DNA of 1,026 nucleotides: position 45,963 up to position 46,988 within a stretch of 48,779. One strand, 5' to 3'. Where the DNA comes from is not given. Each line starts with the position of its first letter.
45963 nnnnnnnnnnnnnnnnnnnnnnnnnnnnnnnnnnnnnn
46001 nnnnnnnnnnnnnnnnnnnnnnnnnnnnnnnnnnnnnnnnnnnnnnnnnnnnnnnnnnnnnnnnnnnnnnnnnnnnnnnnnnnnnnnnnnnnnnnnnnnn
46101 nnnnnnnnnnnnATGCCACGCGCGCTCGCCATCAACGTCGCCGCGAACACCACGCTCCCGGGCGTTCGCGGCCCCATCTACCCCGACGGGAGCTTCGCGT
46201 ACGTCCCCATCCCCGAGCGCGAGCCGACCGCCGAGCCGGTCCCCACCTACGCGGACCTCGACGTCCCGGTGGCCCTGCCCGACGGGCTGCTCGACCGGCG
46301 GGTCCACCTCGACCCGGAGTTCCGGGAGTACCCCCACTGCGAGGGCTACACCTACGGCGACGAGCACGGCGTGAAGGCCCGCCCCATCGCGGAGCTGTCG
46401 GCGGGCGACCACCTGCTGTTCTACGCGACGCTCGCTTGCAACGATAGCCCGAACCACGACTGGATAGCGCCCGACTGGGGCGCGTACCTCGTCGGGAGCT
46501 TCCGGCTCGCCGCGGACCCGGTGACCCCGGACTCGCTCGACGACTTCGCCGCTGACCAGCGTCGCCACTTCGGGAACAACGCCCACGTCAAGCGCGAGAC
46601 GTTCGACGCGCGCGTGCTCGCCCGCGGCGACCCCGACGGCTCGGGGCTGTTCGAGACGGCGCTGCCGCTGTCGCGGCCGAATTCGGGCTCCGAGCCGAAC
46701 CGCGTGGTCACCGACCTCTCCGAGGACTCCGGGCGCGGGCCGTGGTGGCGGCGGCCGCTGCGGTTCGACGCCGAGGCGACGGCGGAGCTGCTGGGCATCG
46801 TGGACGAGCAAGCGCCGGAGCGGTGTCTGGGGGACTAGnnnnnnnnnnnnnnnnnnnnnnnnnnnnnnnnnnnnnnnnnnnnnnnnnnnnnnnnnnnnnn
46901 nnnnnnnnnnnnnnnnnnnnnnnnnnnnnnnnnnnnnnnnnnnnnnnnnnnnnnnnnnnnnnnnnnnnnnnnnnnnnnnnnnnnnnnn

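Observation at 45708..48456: Orphan DNA methyltransferase neighbourhood: MTase, a GTGA-coupled acidic protein, a convergent Nmad3-like protein and a TM zinc-ribbon protein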

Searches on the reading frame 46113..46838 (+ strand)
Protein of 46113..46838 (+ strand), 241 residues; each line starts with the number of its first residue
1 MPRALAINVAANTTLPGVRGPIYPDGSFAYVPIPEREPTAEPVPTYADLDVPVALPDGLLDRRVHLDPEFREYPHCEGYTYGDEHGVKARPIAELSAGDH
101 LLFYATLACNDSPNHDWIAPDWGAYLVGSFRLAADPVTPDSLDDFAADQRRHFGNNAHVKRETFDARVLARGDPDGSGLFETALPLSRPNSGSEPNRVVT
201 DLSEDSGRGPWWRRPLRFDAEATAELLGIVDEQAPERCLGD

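Call 4: search_protein_families(library=pfam, proteins=[window:46113-46838:+], max_evalue=1)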
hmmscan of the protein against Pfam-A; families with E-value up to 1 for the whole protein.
window:46113-46838:+ (241 aa): 1 family
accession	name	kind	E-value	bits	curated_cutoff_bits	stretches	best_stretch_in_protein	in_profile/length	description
PF18754.6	Nmad3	-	1.4e-48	166.2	27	1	3-226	1-245/247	Nucleotide modification associated domain 3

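Call 5: search_protein_families(library=ncbifam, proteins=[window:46113-46838:+], max_evalue=1)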
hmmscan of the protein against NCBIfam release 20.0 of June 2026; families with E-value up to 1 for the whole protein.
window:46113-46838:+ (241 aa): 0 families

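Call 6: search_protein_families(library=padloc, proteins=[window:46113-46838:+], max_evalue=1)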
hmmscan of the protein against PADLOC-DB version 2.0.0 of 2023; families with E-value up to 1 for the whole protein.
window:46113-46838:+ (241 aa): 0 families

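Call 7: find_related_loci(query=window:46113-46838:+, collection=genome_contigs, flank=6000)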
Query window:46113-46838:+ (241 aa) in genome_contigs; peptide patterns used: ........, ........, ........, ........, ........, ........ (x = any residue, [..] = any of these).
202 stretches matched a pattern; 49 encode a relative of the query (tblastn E <= 1e-3); 49 distinct loci.
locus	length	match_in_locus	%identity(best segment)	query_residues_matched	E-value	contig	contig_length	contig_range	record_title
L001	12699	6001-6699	65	1-229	4e-98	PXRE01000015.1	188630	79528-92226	MAG: Halobacteriales archaeon QS_1_68_20 qs_1_scaffold_23, whole genome shotgun sequence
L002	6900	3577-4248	66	4-227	9e-96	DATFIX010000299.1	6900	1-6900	MAG TPA_asm: Natrialbaceae archaeon isolate SMAG_U9129 k141_110193, whole genome shotgun sequence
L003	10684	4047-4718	66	4-227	1e-95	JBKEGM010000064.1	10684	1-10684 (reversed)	MAG: Natrialbaceae archaeon isolate 3300055005_37 Ga0535677_0001615, whole genome shotgun sequence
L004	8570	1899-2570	63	4-227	6e-93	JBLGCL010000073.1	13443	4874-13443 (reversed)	MAG: Natronomonas sp. isolate 3300055173_68 Ga0535678_0002041, whole genome shotgun sequence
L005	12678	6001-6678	62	4-229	1e-89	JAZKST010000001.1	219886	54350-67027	MAG: Haloarculaceae archaeon isolate NA-5cm_bin.10 NODE_2_length_219886_cov_56.294631, whole genome shotgun sequence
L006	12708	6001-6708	61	1-234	6e-88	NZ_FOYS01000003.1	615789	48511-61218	Halogeometricum limi strain CGMCC 1.8711, whole genome shotgun sequence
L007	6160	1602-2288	59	2-230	7e-86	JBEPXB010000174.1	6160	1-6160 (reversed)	MAG: Halobacteriales archaeon isolate 01_S196.semibin_refined.186 NODE_9699_length_6160_cov_3.008122:0-6160, whole genom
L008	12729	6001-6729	58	3-240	4e-80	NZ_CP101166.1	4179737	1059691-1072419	Haloglomus halophilum strain ZY41 chromosome, complete genome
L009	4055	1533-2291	53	1-227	6e-74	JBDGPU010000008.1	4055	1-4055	MAG: Halopenitus sp. isolate DAL-9Gt_34_99C0R c_000000013701, whole genome shotgun sequence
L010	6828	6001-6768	52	3-227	2e-71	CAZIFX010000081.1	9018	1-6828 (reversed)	MAG TPA_asm: uncultured Halobellus sp. isolate binchicken_co32_236 genome assembly, contig: NODE_13597_length_9018_cov_2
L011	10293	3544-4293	53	1-227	4e-71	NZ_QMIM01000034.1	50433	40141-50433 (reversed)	Halorubrum sp. 48-1-W NODE_27_length_50433_cov_9.92544, whole genome shotgun sequence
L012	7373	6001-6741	53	2-227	2e-70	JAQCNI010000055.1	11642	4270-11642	MAG: Halorubrum sp. isolate LUM.57 k149_1496872, whole genome shotgun sequence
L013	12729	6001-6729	55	2-227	9e-71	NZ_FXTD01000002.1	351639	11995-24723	Halorubrum cibi strain DSM 19504, whole genome shotgun sequence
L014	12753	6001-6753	51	1-231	2e-69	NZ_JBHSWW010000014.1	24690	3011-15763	Halorubrum tibetense strain CGMCC 1.3239 GCM70026882_606, whole genome shotgun sequence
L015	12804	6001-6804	49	1-239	9e-69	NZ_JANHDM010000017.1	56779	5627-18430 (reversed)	Halorubrum rubrum strain YC87 Scaffold17_1, whole genome shotgun sequence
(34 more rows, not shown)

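Call 8: search_solved_structures(query=window:46113-46838:+, max_evalue=1)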
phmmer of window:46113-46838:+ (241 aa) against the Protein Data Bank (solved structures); distinct sequences matched with E-value up to 1: 1.
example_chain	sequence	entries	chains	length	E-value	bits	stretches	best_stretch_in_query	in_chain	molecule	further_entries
2cr9_A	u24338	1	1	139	0.44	13.3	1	94-162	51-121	Poly [ADP-ribose] polymerase-1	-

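Call 22: find_homologous_proteins(query=window:46113-46838:+, max_evalue=0.001)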
Query window:46113-46838:+ (241 aa): 1313 proteins with E <= 0.001 among 3348 candidates; the best 120 are listed.
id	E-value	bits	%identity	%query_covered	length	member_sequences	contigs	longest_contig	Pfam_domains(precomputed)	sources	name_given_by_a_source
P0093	8.7e-163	558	100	100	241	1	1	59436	PF18754.7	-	-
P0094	2.3e-102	360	66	98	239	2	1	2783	PF18754.7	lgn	-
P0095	2.2e-101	357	68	96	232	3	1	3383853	PF18754.7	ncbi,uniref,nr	ncbi:hypothetical protein [Halorussus lipolyticus]|uniref:Nmad3 family putative nucleotide modificat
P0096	3.8e-100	353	68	95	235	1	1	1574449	PF18754.7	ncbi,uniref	ncbi:hypothetical protein [Halorussus sp. AFM4]|uniref:Nmad3 family putative nucleotide modification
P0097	3.0e-99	350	65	97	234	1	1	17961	PF18754.7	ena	-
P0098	4.6e-99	349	65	100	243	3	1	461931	PF18754.7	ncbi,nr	ncbi:hypothetical protein DMJ13_13625 [halophilic archaeon]|nr:hypothetical protein DMJ13_13625 [hal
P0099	1.5e-98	348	67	95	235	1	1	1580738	PF18754.7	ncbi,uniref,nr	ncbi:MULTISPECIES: hypothetical protein [Halorussus]|uniref:Nmad3 family putative nucleotide modific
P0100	3.5e-98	346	66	95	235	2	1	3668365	PF18754.7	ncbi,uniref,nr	ncbi:hypothetical protein M0R88_04440 [Halorussus gelatinilyticus]|uniref:Nucleotide modification as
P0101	6.1e-98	346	67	96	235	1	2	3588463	PF18754.7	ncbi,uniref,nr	ncbi:hypothetical protein [Halorussus aquaticus]|uniref:Nucleotide modification associated domain-co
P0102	6.6e-98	345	67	95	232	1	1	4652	PF18754.7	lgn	-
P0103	6.9e-98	345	66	97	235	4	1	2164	PF18754.7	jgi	jgi:hypothetical protein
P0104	1.3e-97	344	66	100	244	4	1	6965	PF18754.7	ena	-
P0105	1.6e-97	344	65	96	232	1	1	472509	PF18754.7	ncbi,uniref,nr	ncbi:Nmad3 family putative nucleotide modification protein [Halorussus ruber]|uniref:Nmad3 family pu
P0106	3.4e-97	343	65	97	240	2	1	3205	PF18754.7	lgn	-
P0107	5.7e-97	342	66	98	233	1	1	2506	PF18754.7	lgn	-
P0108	8.5e-97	342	66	96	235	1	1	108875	PF18754.7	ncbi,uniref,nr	ncbi:Nmad3 family putative nucleotide modification protein [Halorussus litoreus]|uniref:Nmad3 family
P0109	1.4e-96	341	65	96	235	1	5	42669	PF18754.7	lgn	-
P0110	1.6e-96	341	64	97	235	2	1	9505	PF18754.7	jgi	jgi:hypothetical protein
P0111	1.6e-96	341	63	95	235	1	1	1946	PF18754.7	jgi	jgi:hypothetical protein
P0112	2.5e-96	340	65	96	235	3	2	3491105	PF18754.7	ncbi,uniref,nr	ncbi:hypothetical protein [Halorussus caseinilyticus]|uniref:Nucleotide modification associated doma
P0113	4.9e-96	339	66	96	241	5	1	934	PF18754.7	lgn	-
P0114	6.6e-96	339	66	93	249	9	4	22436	PF18754.7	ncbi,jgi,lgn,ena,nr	ncbi:MAG TPA: hypothetical protein VJ898_13875 [Natrialbaceae archaeon]|nr:hypothetical protein [Nat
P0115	7.0e-96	339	64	96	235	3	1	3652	PF18754.7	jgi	jgi:hypothetical protein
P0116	9.7e-96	338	67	99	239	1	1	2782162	PF18754.7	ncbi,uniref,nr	ncbi:hypothetical protein [Halomarina ordinaria]|uniref:Nucleotide modification associated domain-co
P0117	1.1e-95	338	64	100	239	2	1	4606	PF18754.7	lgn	-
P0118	1.3e-95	338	65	95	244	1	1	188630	PF18754.7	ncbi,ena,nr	ncbi:hypothetical protein BRC81_08630 [Halobacteriales archaeon QS_1_68_20]|nr:MAG: hypothetical pro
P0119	1.4e-95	338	63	99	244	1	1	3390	PF18754.7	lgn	-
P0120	1.7e-95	338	64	100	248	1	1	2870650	PF18754.7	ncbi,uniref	ncbi:Nmad3 family putative nucleotide modification protein [Halomicrococcus gelatinilyticus]|uniref:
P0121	2.0e-95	337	64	99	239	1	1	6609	PF18754.7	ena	-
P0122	2.4e-95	337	65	96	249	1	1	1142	PF18754.7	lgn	-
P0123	2.9e-95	337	64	97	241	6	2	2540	PF18754.7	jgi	jgi:hypothetical protein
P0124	3.4e-95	337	65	96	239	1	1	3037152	PF18754.7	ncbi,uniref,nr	ncbi:hypothetical protein NGM10_10725 [Halorussus salilacus]|uniref:Nmad3 family putative nucleotide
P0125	3.5e-95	337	64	95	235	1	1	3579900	PF18754.7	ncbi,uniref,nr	ncbi:hypothetical protein M0R89_04380 [Halorussus limi]|uniref:Nucleotide modification associated do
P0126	3.5e-95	337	63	99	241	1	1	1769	PF18754.7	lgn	-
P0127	3.8e-95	336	63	97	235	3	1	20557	PF18754.7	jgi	-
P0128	5.5e-95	336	67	96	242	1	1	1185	PF18754.7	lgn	-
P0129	5.9e-95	336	66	95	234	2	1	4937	PF18754.7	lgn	-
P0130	8.3e-95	335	63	97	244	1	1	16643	PF18754.7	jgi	-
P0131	9.1e-95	335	66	95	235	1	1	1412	PF18754.7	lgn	-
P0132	1.3e-94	335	65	90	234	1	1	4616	PF18754.7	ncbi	ncbi:MAG: hypothetical protein ABEH35_08690 [Haloarculaceae archaeon]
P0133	2.0e-94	334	61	99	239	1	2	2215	PF18754.7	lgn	-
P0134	2.3e-94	334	67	94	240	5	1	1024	PF18754.7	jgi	jgi:hypothetical protein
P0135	2.7e-94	334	63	99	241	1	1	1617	PF18754.7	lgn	-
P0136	3.2e-94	333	63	100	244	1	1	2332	PF18754.7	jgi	-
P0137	4.0e-94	333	62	100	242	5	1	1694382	PF18754.7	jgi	jgi:hypothetical protein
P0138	4.4e-94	333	59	99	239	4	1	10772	PF18754.7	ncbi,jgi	-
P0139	4.4e-94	333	66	93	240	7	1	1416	PF18754.7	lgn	-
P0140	6.5e-94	332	63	99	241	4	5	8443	PF18754.7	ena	-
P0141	6.8e-94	332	66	95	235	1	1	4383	PF18754.7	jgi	jgi:Nucleotide modification associated domain 3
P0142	6.8e-94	332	65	93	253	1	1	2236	PF18754.7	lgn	-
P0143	8.5e-94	332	61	96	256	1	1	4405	PF18754.7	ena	-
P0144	8.9e-94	332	63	100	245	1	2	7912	PF18754.7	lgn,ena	-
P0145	9.4e-94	332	62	98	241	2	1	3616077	PF18754.7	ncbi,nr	ncbi:hypothetical protein VB779_19415 [Haloarculaceae archaeon H-GB11]|nr:hypothetical protein [Halo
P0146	1.2e-93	332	65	92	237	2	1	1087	PF18754.7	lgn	-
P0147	1.2e-93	332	65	94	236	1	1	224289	PF18754.7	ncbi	ncbi:Nmad3 family putative nucleotide modification protein [Haladaptatus sp. NG-SE-30]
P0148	1.6e-93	331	62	100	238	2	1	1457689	PF18754.7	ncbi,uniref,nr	ncbi:Nmad3 family putative nucleotide modification protein [Halostella litorea]|uniref:Nmad3 family 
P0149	1.6e-93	331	65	95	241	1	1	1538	PF18754.7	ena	-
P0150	1.8e-93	331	65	96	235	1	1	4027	PF18754.7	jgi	-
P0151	2.1e-93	331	65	98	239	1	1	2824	PF18754.7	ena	-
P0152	2.4e-93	331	64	97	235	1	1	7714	PF18754.7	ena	-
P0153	4.2e-93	330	63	96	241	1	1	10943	PF18754.7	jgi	jgi:hypothetical protein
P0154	4.7e-93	330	65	96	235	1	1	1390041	PF18754.7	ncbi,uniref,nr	ncbi:Nmad3 family putative nucleotide modification protein [Halorussus salinisoli]|uniref:Nmad3 fami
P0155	4.9e-93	330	61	96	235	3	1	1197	PF18754.7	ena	-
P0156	4.9e-93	330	61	95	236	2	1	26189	PF18754.7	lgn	-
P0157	5.4e-93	329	66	97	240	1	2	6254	PF18754.7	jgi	-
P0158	5.8e-93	329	64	93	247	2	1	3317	PF18754.7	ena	-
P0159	6.1e-93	329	60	99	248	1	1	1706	PF18754.7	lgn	-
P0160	6.9e-93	329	63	96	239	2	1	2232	PF18754.7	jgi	-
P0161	7.1e-93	329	62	95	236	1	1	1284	PF18754.7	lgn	-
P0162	7.3e-93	329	64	95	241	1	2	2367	PF18754.7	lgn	-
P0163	7.7e-93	329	62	100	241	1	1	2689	PF18754.7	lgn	-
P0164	8.0e-93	329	64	95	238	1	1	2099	PF18754.7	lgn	-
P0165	8.6e-93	329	64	95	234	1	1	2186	PF18754.7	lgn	-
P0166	1.0e-92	328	64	93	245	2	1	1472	PF18754.7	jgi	jgi:hypothetical protein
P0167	1.0e-92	328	65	94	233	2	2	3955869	PF18754.7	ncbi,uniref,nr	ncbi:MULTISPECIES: hypothetical protein [Halorussus]|uniref:Nmad3 family putative nucleotide modific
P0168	1.2e-92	328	60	99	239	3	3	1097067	PF18754.7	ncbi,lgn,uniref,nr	ncbi:hypothetical protein [Haladaptatus sp. T7]|uniref:Nmad3 family putative nucleotide modification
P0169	1.5e-92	328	63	93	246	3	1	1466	PF18754.7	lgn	-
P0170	1.8e-92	328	65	99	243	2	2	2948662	PF18754.7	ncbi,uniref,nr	ncbi:hypothetical protein ACFQPA_14350 [Halomarina halobia]|uniref:Nucleotide modification associate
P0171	1.8e-92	328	63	96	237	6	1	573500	PF18754.7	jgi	jgi:hypothetical protein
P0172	2.0e-92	328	66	95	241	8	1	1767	PF18754.7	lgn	-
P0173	2.3e-92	327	61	96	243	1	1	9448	PF18754.7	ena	-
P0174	2.8e-92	327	64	99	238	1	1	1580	PF18754.7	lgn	-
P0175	2.9e-92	327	65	94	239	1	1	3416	PF18754.7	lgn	-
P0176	3.9e-92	327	64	99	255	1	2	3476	PF18754.7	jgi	jgi:hypothetical protein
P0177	4.5e-92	326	65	95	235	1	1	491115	PF18754.7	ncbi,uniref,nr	ncbi:hypothetical protein [Halalkalicoccus sp. NIPERK01]|uniref:Nmad3 family putative nucleotide mod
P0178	6.2e-92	326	60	98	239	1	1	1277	PF18754.7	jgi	-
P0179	6.6e-92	326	61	100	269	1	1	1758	PF18754.7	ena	-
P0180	7.7e-92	326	61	96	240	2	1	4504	PF18754.7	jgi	-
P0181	8.9e-92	325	64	96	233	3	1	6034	PF18754.7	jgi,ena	jgi:hypothetical protein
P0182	9.6e-92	325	62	95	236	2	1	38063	PF18754.7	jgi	jgi:hypothetical protein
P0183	9.6e-92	325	61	99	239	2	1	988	PF18754.7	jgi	jgi:hypothetical protein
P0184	1.1e-91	325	63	97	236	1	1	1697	PF18754.7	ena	-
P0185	1.1e-91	325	62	96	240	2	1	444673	PF18754.7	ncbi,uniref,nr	ncbi:Nmad3 family putative nucleotide modification protein [Halorussus marinus]|uniref:Nmad3 family 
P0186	1.2e-91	325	63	97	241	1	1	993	PF18754.7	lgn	-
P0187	1.2e-91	325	60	95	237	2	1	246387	PF18754.7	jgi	jgi:hypothetical protein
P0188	1.3e-91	325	62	96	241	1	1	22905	PF18754.7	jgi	-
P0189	1.5e-91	325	60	100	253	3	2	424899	PF18754.7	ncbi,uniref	ncbi:hypothetical protein ACFQDG_05815 [Natronoarchaeum mannanilyticum]|uniref:Nucleotide modificati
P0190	2.6e-91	324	59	99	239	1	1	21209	PF18754.7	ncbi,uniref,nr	ncbi:hypothetical protein BG842_15845 [Haladaptatus sp. W1]|uniref:Nmad3 family putative nucleotide 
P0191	2.7e-91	324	65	98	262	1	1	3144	PF18754.7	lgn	-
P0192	3.0e-91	324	61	100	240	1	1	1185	PF18754.7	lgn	-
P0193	3.2e-91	324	62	99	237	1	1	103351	PF18754.7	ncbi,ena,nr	ncbi:hypothetical protein BRC83_04960 [Halobacteriales archaeon QS_1_68_17]|nr:MAG: hypothetical pro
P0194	3.2e-91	324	65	94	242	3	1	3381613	PF18754.7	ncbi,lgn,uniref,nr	ncbi:hypothetical protein BV210_07560 [Halorientalis sp. IM1011]|uniref:Nmad3 family putative nucleo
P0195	3.9e-91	323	64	94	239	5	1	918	PF18754.7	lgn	-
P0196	4.2e-91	323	60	97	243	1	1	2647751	PF18754.7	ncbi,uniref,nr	ncbi:Nmad3 family putative nucleotide modification protein [Haladaptatus caseinilyticus]|uniref:Nmad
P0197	4.7e-91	323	61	97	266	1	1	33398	PF18754.7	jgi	jgi:hypothetical protein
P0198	4.9e-91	323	62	99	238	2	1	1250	PF18754.7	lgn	-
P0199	6.1e-91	323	70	93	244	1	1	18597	PF18754.7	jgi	jgi:hypothetical protein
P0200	6.6e-91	323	63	94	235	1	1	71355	PF18754.7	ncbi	ncbi:Nmad3 family putative nucleotide modification protein [Haladaptatus sp. NG-WS-4]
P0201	7.4e-91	322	63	97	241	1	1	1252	PF18754.7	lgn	-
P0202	8.0e-91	322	66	95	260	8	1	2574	PF18754.7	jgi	-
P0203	8.8e-91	322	59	96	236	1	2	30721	PF18754.7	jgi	jgi:hypothetical protein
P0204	8.9e-91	322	60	99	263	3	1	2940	PF18754.7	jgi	-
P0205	1.1e-90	322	63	96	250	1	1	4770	PF18754.7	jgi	-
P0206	1.1e-90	322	60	100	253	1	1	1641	PF18754.7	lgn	-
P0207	1.1e-90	322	61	100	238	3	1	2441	PF18754.7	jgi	jgi:hypothetical protein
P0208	1.2e-90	322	62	100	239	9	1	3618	PF18754.7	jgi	jgi:hypothetical protein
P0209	1.2e-90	322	61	96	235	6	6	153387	PF18754.7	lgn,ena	-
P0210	1.5e-90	321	59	99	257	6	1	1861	PF18754.7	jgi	-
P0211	1.6e-90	321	64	97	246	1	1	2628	PF18754.7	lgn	-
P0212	1.6e-90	321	62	94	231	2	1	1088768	PF18754.7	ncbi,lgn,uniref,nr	ncbi:hypothetical protein A4G99_02715 [Haladaptatus sp. R4]|uniref:Nmad3 family putative nucleotide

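Call 23: find_encoding_contigs(protein=P0095, flank=5000, max_places=1)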
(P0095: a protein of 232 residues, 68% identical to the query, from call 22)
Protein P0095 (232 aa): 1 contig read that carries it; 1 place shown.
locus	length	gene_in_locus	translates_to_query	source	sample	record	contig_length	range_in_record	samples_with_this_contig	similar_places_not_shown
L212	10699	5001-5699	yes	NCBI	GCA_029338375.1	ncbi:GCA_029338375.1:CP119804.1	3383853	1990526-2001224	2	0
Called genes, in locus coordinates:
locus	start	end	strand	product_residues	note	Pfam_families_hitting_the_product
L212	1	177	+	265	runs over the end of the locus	PF02391:MoaE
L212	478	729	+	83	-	PF23438:DUF7123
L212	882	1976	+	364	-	PF07995:GSDH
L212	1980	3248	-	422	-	PF05935:Arylsulfotrans, PF14269:Arylsulfotran_2 (faint), PF13360:PQQ_2 (weak)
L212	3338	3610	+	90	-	PF24463:DUF7577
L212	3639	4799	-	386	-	PF13784:Fic_N, PF02661:Fic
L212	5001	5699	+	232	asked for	PF18754:Nmad3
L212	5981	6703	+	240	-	PF25942:Ig_halo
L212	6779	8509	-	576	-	PF00329:Complex1_30kDa, PF00346:Complex1_49kDa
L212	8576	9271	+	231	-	PF24278:HVO_0513_N, PF04967:HTH_10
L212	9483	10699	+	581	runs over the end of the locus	PF02776:TPP_enzyme_N, PF00205:TPP_enzyme_M, PF02775:TPP_enzyme_C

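Call 24: find_encoding_contigs(protein=P0120, flank=5000, max_places=1)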
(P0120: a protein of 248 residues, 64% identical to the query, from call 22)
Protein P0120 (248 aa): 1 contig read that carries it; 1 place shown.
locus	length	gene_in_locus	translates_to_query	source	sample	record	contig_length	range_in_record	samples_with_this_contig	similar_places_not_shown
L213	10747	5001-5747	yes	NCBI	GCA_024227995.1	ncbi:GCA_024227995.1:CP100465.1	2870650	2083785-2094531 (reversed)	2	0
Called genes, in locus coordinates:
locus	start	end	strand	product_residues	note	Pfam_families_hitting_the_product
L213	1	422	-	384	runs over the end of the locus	PF00520:Ion_trans (faint), PF07885:Ion_trans_2, PF02254:TrkA_N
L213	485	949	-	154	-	PF19129:DUF5812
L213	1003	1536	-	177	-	PF26243:DUF8056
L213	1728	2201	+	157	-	PF01862:PvlArgDC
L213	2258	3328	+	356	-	-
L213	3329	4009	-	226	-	-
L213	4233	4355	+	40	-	-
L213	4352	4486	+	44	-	-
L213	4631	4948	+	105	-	PF24463:DUF7577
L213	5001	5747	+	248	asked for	PF18754:Nmad3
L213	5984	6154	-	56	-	-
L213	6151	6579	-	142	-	PF00717:Peptidase_S24 (weak)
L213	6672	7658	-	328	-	PF12389:Peptidase_M73 (faint)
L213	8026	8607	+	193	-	PF24035:DUF7344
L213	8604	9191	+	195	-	PF10502:Peptidase_S26 (weak)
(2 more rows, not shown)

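Call 25: find_encoding_contigs(protein=P0148, flank=5000, max_places=1)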
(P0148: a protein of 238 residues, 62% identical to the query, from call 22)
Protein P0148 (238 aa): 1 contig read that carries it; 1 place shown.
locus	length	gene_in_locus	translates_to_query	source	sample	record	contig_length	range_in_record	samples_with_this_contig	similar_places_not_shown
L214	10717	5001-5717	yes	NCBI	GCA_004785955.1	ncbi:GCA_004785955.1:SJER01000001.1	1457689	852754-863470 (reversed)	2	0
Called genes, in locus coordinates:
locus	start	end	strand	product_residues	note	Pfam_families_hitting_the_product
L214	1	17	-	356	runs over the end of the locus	PF08448:PAS_4 (weak), PF08447:PAS_3, PF13581:HATPase_c_2 (faint), PF02518:HATPase_c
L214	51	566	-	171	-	PF07411:DUF1508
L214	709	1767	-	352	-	PF00248:Aldo_ket_red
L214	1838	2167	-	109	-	-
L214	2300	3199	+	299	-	-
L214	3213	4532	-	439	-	PF05935:Arylsulfotrans, PF13360:PQQ_2 (faint), PF14269:Arylsulfotran_2 (faint)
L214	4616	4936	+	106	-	PF24463:DUF7577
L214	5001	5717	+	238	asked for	PF18754:Nmad3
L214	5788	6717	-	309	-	PF00480:ROK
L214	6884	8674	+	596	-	PF00072:Response_reg, PF03709:OKR_DC_1_N (weak), PF08447:PAS_3, PF00989:PAS, PF08448:PAS_4, PF13426:PAS_9, PF00512:HisKA (weak), PF02518:HATPase_c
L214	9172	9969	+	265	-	PF02540:NAD_synthase, PF03054:tRNA_Me_trans (faint)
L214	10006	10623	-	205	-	-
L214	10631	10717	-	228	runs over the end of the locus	PF00378:ECH_1, PF16113:ECH_2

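Call 26: find_encoding_contigs(protein=P0118, flank=5000, max_places=1)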
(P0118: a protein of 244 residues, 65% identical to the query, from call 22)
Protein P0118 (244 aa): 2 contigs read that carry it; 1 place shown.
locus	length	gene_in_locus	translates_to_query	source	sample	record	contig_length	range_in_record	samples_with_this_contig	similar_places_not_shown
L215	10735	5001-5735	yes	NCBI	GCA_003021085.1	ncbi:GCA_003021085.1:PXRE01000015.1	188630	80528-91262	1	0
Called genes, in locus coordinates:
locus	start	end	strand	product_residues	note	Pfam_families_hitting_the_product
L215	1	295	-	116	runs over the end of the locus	-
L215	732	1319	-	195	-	-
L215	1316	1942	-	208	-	PF13462:Thioredoxin_4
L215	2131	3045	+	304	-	PF00132:Hexapep (faint)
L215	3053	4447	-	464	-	PF14269:Arylsulfotran_2 (faint), PF05935:Arylsulfotrans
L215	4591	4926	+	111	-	PF24463:DUF7577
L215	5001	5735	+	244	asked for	PF18754:Nmad3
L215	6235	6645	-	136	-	PF25950:DUF7988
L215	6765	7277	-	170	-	-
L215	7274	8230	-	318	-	PF08443:RimK, PF14243:R2K_3 (weak), PF18299:R2K_2 (weak)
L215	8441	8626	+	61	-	-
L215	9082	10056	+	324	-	-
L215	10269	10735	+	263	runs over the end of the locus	PF02540:NAD_synthase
